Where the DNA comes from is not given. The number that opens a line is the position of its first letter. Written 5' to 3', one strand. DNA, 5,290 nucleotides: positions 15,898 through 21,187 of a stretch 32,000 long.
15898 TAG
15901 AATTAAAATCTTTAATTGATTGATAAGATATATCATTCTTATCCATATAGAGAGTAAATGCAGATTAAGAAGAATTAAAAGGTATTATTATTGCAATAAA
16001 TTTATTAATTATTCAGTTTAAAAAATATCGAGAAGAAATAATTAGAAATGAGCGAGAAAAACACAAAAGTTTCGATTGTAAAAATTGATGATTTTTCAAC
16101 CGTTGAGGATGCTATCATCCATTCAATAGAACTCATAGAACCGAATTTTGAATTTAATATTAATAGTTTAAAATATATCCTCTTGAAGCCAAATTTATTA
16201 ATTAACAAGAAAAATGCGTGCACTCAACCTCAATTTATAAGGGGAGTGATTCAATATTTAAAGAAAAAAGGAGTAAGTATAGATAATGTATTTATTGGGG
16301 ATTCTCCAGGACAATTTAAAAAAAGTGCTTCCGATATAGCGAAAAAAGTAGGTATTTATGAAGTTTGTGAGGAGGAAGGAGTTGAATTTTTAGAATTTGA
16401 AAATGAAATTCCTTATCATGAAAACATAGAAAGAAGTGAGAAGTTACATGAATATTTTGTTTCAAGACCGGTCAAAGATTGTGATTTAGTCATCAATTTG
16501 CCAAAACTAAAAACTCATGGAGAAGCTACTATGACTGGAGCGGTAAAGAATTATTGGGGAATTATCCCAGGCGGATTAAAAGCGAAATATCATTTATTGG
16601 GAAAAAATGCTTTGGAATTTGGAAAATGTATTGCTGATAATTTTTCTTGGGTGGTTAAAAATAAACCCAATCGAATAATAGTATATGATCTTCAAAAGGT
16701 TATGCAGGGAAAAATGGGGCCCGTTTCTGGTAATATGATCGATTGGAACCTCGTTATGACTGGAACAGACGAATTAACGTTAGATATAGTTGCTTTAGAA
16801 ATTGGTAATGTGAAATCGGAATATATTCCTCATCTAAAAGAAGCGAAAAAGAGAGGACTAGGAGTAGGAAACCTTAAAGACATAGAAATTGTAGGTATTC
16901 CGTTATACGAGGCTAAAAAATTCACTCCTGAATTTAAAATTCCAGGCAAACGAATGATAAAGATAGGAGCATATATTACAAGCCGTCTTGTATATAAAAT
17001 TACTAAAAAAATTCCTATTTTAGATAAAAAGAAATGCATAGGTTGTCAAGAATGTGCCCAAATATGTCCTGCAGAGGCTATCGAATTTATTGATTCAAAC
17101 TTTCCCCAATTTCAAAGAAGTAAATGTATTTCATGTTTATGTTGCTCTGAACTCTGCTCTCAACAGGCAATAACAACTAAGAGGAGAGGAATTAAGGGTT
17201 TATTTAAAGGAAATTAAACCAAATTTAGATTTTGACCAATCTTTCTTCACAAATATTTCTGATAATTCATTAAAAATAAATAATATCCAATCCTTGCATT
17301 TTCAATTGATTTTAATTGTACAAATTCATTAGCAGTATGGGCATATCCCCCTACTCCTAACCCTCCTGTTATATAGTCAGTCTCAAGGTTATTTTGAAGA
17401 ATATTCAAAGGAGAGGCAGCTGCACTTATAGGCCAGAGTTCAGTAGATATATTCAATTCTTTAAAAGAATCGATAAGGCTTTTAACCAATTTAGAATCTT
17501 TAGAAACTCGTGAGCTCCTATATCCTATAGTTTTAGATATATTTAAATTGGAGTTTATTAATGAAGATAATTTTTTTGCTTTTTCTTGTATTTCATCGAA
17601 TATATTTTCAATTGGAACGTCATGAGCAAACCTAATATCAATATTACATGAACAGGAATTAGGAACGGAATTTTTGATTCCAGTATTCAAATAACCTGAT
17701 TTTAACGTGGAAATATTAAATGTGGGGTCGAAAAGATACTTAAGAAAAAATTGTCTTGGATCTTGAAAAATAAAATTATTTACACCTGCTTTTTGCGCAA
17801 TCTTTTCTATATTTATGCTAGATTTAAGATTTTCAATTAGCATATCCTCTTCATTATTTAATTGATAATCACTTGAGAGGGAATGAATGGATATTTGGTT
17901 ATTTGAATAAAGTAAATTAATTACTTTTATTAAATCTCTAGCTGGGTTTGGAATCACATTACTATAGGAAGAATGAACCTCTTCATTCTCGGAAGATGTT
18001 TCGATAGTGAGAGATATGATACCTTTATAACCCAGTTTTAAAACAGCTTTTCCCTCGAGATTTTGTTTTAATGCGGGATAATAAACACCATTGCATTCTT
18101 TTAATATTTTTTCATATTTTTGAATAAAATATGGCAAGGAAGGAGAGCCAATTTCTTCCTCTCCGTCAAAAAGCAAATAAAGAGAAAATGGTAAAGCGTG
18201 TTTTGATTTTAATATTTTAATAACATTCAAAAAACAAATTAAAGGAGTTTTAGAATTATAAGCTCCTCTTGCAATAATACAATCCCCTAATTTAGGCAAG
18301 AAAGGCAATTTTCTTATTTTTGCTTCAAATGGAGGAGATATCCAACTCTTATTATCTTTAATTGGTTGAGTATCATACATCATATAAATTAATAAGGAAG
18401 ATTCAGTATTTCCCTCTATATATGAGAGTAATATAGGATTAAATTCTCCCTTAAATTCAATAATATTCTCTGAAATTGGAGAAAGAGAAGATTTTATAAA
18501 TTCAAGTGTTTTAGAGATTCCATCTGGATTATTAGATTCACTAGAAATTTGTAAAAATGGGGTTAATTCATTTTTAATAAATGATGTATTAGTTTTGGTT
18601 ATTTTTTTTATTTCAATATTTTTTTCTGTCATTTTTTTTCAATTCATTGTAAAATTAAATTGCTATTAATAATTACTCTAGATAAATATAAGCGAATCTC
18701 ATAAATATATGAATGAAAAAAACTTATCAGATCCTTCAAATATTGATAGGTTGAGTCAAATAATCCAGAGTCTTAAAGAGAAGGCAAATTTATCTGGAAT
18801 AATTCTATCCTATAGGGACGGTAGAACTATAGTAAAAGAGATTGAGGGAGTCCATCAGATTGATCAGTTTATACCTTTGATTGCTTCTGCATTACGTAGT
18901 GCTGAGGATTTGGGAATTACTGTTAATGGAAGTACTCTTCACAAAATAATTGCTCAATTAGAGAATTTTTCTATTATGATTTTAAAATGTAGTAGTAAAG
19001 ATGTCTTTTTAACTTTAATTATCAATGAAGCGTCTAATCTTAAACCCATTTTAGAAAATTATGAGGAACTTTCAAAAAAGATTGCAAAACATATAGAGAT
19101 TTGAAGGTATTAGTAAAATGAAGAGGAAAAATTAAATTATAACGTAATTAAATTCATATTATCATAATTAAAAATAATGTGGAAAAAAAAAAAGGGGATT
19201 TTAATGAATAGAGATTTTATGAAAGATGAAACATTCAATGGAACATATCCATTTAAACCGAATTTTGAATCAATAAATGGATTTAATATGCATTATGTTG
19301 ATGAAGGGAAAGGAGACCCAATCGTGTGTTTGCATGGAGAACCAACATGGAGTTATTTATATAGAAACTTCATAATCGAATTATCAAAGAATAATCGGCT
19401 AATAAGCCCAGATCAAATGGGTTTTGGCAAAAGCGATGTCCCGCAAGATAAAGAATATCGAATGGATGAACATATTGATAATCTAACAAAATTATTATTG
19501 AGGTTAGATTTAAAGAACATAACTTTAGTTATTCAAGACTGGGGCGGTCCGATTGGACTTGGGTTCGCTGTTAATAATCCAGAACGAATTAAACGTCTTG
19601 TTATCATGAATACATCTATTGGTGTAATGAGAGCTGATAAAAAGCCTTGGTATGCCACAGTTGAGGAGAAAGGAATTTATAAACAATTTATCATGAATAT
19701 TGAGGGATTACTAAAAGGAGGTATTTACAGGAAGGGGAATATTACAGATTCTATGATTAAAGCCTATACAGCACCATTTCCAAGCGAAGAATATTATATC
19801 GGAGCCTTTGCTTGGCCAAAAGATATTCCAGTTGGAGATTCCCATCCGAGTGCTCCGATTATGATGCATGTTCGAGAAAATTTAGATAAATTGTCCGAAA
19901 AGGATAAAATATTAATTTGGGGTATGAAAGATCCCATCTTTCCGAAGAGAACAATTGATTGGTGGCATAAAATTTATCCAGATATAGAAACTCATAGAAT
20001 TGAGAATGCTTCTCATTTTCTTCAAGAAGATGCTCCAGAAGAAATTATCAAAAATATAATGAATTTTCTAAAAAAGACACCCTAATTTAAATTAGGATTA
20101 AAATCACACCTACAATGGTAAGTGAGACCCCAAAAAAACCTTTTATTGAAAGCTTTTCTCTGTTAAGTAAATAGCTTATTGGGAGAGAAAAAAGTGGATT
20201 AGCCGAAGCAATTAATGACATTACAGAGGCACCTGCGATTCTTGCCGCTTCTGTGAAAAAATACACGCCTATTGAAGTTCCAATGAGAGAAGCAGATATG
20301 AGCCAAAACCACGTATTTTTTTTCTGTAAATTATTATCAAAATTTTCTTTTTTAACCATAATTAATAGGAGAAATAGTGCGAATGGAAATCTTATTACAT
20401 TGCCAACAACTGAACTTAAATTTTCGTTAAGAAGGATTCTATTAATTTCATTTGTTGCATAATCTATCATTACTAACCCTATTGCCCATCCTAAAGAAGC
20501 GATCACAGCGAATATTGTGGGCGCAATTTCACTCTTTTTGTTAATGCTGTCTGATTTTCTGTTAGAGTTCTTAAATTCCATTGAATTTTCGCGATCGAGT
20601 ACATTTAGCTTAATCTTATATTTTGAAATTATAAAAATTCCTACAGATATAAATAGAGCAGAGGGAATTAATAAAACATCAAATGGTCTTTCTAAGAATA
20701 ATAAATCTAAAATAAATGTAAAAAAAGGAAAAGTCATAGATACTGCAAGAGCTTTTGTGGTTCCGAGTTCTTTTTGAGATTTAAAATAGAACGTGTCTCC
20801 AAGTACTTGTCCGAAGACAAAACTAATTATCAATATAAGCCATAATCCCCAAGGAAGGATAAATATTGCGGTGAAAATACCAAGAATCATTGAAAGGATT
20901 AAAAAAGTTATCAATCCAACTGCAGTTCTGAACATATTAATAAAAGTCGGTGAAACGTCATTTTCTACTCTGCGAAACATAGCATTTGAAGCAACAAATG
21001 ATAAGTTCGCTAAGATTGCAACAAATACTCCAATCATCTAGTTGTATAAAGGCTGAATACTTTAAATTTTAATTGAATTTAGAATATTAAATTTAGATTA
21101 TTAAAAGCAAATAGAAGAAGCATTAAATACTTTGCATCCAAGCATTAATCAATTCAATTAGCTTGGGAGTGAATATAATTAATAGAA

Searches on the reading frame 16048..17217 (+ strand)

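Call 16: search_protein_families(library=pfam, proteins=[window:16048-17217:+], max_evalue=0.001)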
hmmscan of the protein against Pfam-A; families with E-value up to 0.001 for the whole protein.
window:16048-17217:+ (389 aa): 8 families
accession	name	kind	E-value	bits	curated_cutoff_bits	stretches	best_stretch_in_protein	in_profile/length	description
PF04015.17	DUF362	-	3.4e-44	151.7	24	1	44-250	1-199/200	Domain of unknown function (DUF362)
PF00037.32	Fer4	-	5.7e-09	35.9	21.1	1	324-346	2-24/24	4Fe-4S binding domain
PF14697.11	Fer4_21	-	6.1e-07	29.9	35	1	325-376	3-58/59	4Fe-4S dicluster domain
PF13237.11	Fer4_10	-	1.9e-06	28.1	25.5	1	323-370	2-52/53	4Fe-4S dicluster domain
PF12838.12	Fer4_7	-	1.4e-05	25.9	27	1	329-373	1-51/52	4Fe-4S dicluster domain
PF12797.12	Fer4_2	-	6.1e-05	23.2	24.5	1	322-342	2-22/22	4Fe-4S binding domain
PF12837.12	Fer4_6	-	0.00011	22.4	25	0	326-345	5-24/24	4Fe-4S binding domain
PF13187.11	Fer4_9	-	0.00015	22.1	27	1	329-375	1-52/52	4Fe-4S dicluster domain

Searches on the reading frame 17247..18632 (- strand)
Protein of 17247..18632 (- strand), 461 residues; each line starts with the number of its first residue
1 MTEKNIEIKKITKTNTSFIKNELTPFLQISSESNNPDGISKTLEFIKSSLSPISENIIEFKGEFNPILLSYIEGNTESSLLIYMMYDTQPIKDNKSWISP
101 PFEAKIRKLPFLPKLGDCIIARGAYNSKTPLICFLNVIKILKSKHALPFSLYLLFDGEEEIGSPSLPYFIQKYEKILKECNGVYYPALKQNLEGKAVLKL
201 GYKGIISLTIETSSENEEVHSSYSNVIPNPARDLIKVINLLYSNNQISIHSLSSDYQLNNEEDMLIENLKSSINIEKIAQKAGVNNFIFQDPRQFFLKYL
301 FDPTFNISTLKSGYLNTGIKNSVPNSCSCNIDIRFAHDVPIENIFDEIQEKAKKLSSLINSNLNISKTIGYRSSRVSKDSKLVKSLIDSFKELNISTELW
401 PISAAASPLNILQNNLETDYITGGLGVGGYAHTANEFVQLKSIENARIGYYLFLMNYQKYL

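Call 16: search_protein_families(library=pfam, proteins=[window:17247-18632:-], max_evalue=0.001)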
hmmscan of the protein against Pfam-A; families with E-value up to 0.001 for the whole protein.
window:17247-18632:- (461 aa): 2 families
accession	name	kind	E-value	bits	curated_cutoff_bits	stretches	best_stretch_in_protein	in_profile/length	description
PF01546.33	Peptidase_M20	-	1.3e-14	55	24.6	1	86-451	6-201/206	Peptidase family M20/M25/M40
PF07687.19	M20_dimer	-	8.8e-11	42.1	21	1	201-355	2-102/107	Peptidase dimerisation domain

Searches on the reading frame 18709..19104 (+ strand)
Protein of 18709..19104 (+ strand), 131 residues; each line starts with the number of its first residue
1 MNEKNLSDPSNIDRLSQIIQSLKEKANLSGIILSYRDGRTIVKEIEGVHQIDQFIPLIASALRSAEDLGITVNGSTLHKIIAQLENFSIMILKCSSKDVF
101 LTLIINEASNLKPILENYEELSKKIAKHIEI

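Call 16: search_protein_families(library=pfam, proteins=[window:18709-19104:+], max_evalue=0.001)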
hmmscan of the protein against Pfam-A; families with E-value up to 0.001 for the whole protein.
window:18709-19104:+ (131 aa): 1 family
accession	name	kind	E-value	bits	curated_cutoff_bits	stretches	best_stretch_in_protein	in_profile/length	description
PF08923.16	MAPKK1_Int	-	0.00061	20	25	1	21-125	10-112/119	Mitogen-activated protein kinase kinase 1 interacting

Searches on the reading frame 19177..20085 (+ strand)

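Call 16: search_protein_families(library=pfam, proteins=[window:19177-20085:+], max_evalue=0.001)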
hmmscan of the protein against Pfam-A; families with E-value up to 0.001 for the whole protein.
window:19177-20085:+ (302 aa): 2 families
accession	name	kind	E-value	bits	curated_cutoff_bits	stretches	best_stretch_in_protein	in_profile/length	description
PF00561.26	Abhydrolase_1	-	1.2e-28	100.9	25.8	2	48-146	2-102/245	alpha/beta hydrolase fold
PF12697.13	Abhydrolase_6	-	6.5e-08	33.9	26.3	1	49-291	1-215/217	Alpha/beta hydrolase family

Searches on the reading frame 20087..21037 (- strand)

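Call 16: search_protein_families(library=pfam, proteins=[window:20087-21037:-], max_evalue=0.001)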
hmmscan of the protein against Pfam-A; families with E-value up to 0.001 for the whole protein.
window:20087-21037:- (316 aa): 1 family
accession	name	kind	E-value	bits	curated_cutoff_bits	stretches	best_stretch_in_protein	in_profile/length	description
PF00892.27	EamA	-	6.1e-33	114.4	28.2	2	175-315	5-134/135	EamA-like transporter family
